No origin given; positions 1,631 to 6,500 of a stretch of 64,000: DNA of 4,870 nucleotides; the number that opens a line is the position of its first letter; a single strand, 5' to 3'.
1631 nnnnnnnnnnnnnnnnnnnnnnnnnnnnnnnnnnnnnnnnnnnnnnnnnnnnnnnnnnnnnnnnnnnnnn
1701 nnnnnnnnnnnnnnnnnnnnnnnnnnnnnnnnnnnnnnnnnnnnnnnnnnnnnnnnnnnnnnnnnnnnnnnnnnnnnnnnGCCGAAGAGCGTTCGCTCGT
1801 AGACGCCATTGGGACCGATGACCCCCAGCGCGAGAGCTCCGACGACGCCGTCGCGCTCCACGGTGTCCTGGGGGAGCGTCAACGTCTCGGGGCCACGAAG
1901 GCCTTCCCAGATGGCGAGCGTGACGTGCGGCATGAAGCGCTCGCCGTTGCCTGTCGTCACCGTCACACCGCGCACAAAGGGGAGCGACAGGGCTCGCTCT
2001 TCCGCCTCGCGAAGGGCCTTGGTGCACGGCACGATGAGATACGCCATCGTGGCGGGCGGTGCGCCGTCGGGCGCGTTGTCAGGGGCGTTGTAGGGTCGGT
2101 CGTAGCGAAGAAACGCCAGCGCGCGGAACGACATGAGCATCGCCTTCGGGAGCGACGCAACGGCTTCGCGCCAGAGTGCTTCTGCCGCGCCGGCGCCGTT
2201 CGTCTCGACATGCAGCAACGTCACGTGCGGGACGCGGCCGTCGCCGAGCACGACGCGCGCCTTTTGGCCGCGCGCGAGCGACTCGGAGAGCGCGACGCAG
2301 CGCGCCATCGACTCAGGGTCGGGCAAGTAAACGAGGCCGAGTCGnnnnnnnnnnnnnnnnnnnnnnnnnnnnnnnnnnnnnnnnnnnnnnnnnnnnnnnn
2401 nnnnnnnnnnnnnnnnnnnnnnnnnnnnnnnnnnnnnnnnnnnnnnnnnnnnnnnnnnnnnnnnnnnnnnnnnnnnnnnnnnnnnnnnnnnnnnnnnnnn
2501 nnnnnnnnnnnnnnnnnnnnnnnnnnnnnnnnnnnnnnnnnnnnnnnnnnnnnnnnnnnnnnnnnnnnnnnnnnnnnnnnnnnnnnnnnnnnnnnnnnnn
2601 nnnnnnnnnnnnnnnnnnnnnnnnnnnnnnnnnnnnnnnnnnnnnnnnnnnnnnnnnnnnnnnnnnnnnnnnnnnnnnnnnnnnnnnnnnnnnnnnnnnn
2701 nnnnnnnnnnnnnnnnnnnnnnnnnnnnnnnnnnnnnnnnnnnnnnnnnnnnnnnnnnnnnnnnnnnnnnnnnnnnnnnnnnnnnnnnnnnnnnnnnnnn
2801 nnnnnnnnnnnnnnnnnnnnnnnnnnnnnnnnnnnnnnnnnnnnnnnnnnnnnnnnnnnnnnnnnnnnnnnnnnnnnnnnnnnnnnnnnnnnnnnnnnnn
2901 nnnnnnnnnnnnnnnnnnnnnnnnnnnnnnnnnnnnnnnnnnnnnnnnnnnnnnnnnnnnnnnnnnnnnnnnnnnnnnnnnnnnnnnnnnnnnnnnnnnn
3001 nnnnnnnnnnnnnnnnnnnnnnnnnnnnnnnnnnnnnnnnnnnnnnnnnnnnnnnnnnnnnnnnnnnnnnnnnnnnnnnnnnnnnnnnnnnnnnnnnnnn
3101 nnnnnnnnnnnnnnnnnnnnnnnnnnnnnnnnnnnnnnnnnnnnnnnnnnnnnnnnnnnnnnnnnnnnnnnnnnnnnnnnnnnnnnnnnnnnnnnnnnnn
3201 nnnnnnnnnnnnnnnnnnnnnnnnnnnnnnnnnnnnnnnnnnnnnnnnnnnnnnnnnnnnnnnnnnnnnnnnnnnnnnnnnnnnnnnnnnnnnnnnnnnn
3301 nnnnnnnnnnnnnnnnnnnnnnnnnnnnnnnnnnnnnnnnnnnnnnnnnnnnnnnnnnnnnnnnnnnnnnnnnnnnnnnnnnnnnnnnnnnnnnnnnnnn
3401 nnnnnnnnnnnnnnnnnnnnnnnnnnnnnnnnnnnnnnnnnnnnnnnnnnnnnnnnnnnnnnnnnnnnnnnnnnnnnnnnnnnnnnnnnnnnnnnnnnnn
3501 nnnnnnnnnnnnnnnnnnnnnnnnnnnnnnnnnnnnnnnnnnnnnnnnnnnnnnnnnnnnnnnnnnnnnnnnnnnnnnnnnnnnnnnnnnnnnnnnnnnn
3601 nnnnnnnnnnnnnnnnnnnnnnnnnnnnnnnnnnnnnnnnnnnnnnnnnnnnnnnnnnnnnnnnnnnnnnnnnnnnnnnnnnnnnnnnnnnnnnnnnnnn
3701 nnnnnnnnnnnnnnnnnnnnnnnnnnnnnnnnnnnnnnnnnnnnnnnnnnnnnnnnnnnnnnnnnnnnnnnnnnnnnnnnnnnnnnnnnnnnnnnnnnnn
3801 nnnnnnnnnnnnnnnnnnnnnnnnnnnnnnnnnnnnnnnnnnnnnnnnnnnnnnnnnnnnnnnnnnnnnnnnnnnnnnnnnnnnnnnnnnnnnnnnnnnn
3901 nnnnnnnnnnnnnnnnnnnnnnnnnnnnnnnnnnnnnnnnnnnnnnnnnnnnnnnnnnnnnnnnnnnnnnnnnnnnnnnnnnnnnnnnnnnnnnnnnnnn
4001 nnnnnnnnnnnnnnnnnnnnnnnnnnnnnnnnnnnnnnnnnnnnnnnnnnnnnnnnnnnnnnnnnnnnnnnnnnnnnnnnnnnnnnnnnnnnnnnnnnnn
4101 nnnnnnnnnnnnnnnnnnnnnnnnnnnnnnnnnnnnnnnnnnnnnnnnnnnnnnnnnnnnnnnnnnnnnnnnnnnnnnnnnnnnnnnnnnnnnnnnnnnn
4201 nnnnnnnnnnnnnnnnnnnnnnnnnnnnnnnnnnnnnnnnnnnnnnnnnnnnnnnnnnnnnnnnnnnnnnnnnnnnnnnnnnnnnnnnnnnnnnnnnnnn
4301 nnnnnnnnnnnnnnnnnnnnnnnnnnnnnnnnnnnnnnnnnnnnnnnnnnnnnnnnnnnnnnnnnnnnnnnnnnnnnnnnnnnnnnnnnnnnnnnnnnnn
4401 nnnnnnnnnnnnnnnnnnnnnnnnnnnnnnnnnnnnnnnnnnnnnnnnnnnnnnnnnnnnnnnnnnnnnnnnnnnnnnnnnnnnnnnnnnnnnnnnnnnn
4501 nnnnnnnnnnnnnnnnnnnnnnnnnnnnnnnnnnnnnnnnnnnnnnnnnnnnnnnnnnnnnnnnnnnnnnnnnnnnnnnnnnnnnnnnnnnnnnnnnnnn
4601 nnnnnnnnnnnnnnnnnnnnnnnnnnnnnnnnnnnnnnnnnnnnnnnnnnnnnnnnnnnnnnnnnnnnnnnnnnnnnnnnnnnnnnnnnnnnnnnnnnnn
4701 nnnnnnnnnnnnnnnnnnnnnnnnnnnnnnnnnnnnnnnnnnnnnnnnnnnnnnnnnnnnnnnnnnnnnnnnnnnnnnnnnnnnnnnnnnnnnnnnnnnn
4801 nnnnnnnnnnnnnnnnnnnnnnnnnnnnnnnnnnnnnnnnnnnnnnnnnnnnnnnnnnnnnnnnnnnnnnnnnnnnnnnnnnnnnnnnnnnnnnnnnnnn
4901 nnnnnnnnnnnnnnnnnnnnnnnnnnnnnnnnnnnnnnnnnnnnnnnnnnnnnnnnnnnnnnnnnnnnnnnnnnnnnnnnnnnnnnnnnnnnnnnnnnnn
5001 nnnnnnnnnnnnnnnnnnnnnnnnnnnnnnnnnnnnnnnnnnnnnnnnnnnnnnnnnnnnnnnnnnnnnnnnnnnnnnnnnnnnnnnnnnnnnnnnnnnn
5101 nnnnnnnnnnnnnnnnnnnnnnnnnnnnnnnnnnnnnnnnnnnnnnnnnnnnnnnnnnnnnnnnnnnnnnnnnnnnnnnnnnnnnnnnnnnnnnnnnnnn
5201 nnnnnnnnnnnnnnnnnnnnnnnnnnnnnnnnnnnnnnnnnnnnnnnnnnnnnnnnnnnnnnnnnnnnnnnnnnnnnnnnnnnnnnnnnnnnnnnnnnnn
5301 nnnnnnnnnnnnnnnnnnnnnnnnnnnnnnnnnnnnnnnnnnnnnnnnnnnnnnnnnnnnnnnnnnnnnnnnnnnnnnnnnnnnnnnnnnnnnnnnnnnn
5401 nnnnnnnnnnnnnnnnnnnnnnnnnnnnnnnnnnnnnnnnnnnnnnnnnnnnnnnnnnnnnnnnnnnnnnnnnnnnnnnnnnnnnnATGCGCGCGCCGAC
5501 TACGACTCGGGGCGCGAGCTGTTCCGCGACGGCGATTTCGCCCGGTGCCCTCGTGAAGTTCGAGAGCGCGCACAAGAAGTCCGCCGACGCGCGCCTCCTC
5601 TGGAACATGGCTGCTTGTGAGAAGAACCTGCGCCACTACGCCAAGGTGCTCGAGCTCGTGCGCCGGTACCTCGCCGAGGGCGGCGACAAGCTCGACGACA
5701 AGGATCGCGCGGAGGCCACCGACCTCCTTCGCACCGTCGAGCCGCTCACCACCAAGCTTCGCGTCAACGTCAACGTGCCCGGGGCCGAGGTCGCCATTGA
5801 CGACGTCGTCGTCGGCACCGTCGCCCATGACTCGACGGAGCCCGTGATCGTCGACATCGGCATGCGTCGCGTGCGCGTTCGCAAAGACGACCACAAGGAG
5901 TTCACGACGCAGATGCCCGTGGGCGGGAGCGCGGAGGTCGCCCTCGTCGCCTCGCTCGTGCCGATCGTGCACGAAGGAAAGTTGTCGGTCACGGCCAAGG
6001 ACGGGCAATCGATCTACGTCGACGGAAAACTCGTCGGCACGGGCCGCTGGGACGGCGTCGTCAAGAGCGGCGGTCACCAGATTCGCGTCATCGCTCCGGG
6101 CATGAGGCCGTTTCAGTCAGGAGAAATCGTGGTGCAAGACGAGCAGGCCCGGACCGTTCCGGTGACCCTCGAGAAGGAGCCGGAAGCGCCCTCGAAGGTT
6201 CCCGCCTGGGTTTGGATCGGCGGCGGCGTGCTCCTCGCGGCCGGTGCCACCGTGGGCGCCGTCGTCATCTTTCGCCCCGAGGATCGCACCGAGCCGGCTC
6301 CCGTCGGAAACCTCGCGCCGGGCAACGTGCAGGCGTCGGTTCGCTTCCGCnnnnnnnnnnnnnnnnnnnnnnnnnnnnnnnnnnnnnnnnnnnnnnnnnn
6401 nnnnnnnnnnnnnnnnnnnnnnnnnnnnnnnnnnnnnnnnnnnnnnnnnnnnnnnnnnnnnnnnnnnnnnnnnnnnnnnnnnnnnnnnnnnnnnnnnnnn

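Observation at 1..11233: Myxococcota-type gene block joined without any intergenic spacer to a Chloroflexota-like genome segment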

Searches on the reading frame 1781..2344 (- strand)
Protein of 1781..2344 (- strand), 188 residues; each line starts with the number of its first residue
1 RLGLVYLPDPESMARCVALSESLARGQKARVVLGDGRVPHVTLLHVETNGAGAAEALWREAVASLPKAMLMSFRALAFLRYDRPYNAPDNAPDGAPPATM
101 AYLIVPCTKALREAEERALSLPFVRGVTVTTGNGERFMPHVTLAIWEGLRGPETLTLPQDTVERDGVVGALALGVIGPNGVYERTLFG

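Call 16: search_protein_families(library=pfam, max_evalue=0.01, proteins=[window:1781-2344:-])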
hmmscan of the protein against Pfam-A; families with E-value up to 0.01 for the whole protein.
seq(188 aa): 1 family
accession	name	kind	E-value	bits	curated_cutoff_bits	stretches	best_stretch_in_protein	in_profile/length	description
PF13563.12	2_5_RNA_ligase2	-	0.00025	21.6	27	0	5-83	74-150/152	2'-5' RNA ligase superfamily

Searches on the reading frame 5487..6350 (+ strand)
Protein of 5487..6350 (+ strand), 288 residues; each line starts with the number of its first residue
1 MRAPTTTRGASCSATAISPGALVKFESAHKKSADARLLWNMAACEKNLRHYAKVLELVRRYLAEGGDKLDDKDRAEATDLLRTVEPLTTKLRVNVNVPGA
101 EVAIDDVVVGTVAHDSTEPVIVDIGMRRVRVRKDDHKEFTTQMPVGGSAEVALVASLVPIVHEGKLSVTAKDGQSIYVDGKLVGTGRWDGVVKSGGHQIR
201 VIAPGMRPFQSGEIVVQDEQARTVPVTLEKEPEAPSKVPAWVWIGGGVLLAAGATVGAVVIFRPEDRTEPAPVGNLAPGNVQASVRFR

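Call 43: list_cluster_members(proteins=[L001:7105-9984:+, L001:5981-6958:-, L001:4880-5896:-, L001:3428-4396:-, L001:2622-3461:+, L001:12018-13502:+, L001:14074-14994:+, window:5487-6350:+, window:1739-2347:-, window:11590-12354:+])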
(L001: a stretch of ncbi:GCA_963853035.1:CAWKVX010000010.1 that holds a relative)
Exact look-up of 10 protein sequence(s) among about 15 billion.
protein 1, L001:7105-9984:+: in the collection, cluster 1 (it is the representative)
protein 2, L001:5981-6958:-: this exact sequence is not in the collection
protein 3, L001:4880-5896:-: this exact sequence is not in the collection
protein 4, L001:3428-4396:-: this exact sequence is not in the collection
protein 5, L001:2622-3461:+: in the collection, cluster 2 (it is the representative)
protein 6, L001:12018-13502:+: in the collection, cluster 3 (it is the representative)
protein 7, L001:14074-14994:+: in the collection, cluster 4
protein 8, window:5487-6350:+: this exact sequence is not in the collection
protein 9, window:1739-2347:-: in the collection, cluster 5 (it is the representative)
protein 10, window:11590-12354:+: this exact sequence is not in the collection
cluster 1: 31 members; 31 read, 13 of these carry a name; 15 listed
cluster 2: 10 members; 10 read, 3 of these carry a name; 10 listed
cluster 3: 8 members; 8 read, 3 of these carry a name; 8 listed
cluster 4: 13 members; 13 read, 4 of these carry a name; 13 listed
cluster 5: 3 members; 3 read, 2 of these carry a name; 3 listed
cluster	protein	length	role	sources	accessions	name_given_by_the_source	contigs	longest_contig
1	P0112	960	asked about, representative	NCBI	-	-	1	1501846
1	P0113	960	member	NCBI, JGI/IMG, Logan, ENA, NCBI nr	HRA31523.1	MAG TPA: HAD-IIIC family phosphatase [Thermomicrobiales bacterium] | HAD-IIIC family phosphatase [Thermomicrobiales bacterium]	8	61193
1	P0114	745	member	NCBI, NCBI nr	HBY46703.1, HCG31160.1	MAG TPA: hypothetical protein DEU95_16005, partial [Chloroflexi bacterium] | hypothetical protein [Chloroflexota bacterium]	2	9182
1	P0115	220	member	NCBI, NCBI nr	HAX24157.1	MAG TPA: hypothetical protein DCX80_03865, partial [Chloroflexi bacterium] | hypothetical protein [Chloroflexota bacterium]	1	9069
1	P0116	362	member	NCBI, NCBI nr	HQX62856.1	MAG TPA: HAD-IIIC family phosphatase, partial [Thermomicrobiales bacterium] | HAD-IIIC family phosphatase [Thermomicrobiales bacterium]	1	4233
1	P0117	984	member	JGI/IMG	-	FkbH-like protein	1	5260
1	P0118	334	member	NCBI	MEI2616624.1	MAG: HAD-IIIC family phosphatase [Thermomicrobiales bacterium]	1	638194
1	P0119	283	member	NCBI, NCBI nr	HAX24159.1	MAG TPA: hypothetical protein DCX80_03875 [Chloroflexi bacterium] | hypothetical protein [Chloroflexota bacterium]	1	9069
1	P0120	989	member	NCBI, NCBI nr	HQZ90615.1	MAG TPA: HAD-IIIC family phosphatase [Thermomicrobiales bacterium] | HAD-IIIC family phosphatase [Thermomicrobiales bacterium]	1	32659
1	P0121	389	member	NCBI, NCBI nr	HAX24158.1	MAG TPA: hypothetical protein DCX80_03870, partial [Chloroflexi bacterium] | hypothetical protein [Chloroflexota bacterium]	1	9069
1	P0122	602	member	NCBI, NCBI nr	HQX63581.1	MAG TPA: hypothetical protein PK593_09010, partial [Thermomicrobiales bacterium] | hypothetical protein [Thermomicrobiales bacterium]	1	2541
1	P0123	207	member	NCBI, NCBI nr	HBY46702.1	MAG TPA: hypothetical protein DEG70_10715, partial [Chloroflexi bacterium] | hypothetical protein [Chloroflexota bacterium]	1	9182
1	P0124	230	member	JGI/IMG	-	FkbH-like protein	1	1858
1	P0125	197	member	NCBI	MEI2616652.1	MAG: hypothetical protein V9F06_03280 [Thermomicrobiales bacterium]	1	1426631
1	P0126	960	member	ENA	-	-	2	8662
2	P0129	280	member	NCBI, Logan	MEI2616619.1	MAG: prephenate dehydratase [Thermomicrobiales bacterium]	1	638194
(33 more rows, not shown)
